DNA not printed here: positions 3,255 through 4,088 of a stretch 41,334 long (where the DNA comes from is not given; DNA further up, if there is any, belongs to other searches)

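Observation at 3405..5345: Primary-like sigma-70 factor fused to a DnaA domain-IV-like DNA-binding domain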

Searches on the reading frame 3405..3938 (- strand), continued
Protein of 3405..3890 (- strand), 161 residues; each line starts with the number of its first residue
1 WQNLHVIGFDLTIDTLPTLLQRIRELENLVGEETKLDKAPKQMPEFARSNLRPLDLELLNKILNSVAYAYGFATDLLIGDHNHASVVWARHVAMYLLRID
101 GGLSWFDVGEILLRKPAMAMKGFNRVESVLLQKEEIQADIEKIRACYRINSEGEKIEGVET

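Call 69: find_related_loci(query=P0138, collection=genome_contigs, flank=3000)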
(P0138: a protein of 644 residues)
Query P0138 (644 aa) in genome_contigs; peptide patterns used: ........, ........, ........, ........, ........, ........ (x = any residue, [..] = any of these).
61 stretches matched a pattern; 1 encode a relative of the query (tblastn E <= 1e-3); 1 distinct loci.
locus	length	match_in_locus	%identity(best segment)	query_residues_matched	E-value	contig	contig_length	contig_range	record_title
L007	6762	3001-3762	34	195-464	4e-38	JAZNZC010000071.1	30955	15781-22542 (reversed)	MAG: Eubacteriales bacterium isolate T1900044770_TS20190236.MAGScoT_cleanbin_000053 SGB_2447_k141_1055391, whole genome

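Call 70: find_encoding_contigs(protein=P0122, flank=8000, max_places=1)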
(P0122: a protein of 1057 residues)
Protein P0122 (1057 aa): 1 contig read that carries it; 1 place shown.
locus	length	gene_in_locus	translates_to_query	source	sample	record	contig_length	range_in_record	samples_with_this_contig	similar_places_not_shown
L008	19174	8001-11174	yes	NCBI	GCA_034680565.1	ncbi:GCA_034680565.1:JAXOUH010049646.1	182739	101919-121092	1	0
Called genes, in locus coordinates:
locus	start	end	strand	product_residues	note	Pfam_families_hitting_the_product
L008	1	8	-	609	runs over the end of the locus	PF00664:ABC_membrane, PF03193:RsgA_GTPase (faint), PF02463:SMC_N (faint), PF00005:ABC_tran, PF13304:AAA_21 (faint)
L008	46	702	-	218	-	PF02698:DUF218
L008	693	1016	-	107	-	-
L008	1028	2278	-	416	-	PF02844:GARS_N, PF01071:GARS_A, PF02786:CPSase_L_D2 (faint), PF13535:ATP-grasp_4 (weak), PF02843:GARS_C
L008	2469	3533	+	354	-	PF00437:T2SSE, PF13191:AAA_16 (weak)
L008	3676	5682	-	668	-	PF00270:DEAD, PF04851:ResIII, PF18766:SWI2_SNF2, PF00271:Helicase_C, PF18780:HNH_repeat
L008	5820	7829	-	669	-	PF00270:DEAD (weak), PF04851:ResIII, PF18766:SWI2_SNF2, PF00271:Helicase_C, PF14311:DUF4379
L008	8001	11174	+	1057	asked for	PF04542:Sigma70_r2, PF04539:Sigma70_r3, PF04545:Sigma70_r4, PF08299:Bac_DnaA_C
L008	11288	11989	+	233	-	-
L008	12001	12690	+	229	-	PF22935:RM44_endonuclase, PF14622:Ribonucleas_3_3, PF00636:Ribonuclease_3, PF00035:dsrm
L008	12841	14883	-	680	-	PF00270:DEAD, PF00271:Helicase_C, PF04408:WHD_HA2 (faint), PF21010:HA2_C, PF07717:OB_NTP_bind (weak)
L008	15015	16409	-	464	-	-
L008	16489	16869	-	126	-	-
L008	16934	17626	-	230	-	PF02592:Vut_1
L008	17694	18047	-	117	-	-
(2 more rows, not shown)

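Call 71: find_encoding_contigs(protein=P0135, flank=8000, max_places=1)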
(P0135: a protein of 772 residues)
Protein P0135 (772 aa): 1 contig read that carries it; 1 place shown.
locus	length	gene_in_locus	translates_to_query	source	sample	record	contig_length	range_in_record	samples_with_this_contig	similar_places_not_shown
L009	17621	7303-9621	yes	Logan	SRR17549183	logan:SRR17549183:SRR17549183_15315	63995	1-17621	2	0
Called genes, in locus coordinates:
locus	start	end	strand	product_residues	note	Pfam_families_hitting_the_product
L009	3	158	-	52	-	?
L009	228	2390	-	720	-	PF00133:tRNA-synt_1, PF09334:tRNA-synt_1g (weak), PF13603:tRNA-synt_1_2 (faint), PF00133:tRNA-synt_1, PF08264:Anticodon_1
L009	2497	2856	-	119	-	-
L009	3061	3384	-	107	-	-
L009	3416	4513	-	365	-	PF01926:MMR_HSR1, PF02421:FeoB_N, PF06071:YchF-GTPase_C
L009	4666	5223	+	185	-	-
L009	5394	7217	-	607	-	PF00270:DEAD, PF04851:ResIII, PF18766:SWI2_SNF2 (faint), PF00271:Helicase_C, PF14311:DUF4379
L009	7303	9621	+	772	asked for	PF04542:Sigma70_r2, PF04545:Sigma70_r4 (faint), PF08299:Bac_DnaA_C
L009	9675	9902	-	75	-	-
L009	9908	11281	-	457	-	PF00479:G6PD_N, PF02781:G6PD_C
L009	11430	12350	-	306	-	PF17773:UPF0176_N, PF00581:Rhodanese, PF12368:Rhodanese_C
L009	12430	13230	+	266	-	-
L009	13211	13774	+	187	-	PF04203:Sortase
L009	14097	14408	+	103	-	-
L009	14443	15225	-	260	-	-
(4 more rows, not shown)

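Call 72: find_encoding_contigs(protein=P0154, flank=8000, max_places=1)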
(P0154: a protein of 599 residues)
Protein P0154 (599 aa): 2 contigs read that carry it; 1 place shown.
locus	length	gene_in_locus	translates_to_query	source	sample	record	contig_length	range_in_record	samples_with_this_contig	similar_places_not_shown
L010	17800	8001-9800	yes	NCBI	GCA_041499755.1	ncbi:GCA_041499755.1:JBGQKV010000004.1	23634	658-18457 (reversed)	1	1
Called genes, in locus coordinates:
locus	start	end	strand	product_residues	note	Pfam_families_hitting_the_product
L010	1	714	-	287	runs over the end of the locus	PF02481:DNA_processg_A, PF17782:WHD_DprA (faint)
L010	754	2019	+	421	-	PF02403:Seryl_tRNA_N, PF00587:tRNA-synt_2b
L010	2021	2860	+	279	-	-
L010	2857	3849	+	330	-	PF01207:Dus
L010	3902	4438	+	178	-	-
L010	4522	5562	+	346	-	PF05496:RuvB_N (weak), PF13177:DNA_pol3_delta2 (weak), PF00004:AAA, PF13401:AAA_22 (faint), PF13177:DNA_pol3_delta2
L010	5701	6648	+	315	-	-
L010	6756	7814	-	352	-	PF04545:Sigma70_r4, PF05066:HARE-HTH (faint)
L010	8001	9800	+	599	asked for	PF00140:Sigma70_r1_2, PF04542:Sigma70_r2, PF04545:Sigma70_r4, PF08299:Bac_DnaA_C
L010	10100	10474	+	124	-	PF09685:MamF_MmsF (weak)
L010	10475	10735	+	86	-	-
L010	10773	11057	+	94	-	-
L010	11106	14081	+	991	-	PF18072:FGAR-AT_linker, PF00586:AIRS, PF02769:AIRS_C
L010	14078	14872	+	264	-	PF13507:GATase_5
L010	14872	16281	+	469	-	PF13522:GATase_6, PF13537:GATase_7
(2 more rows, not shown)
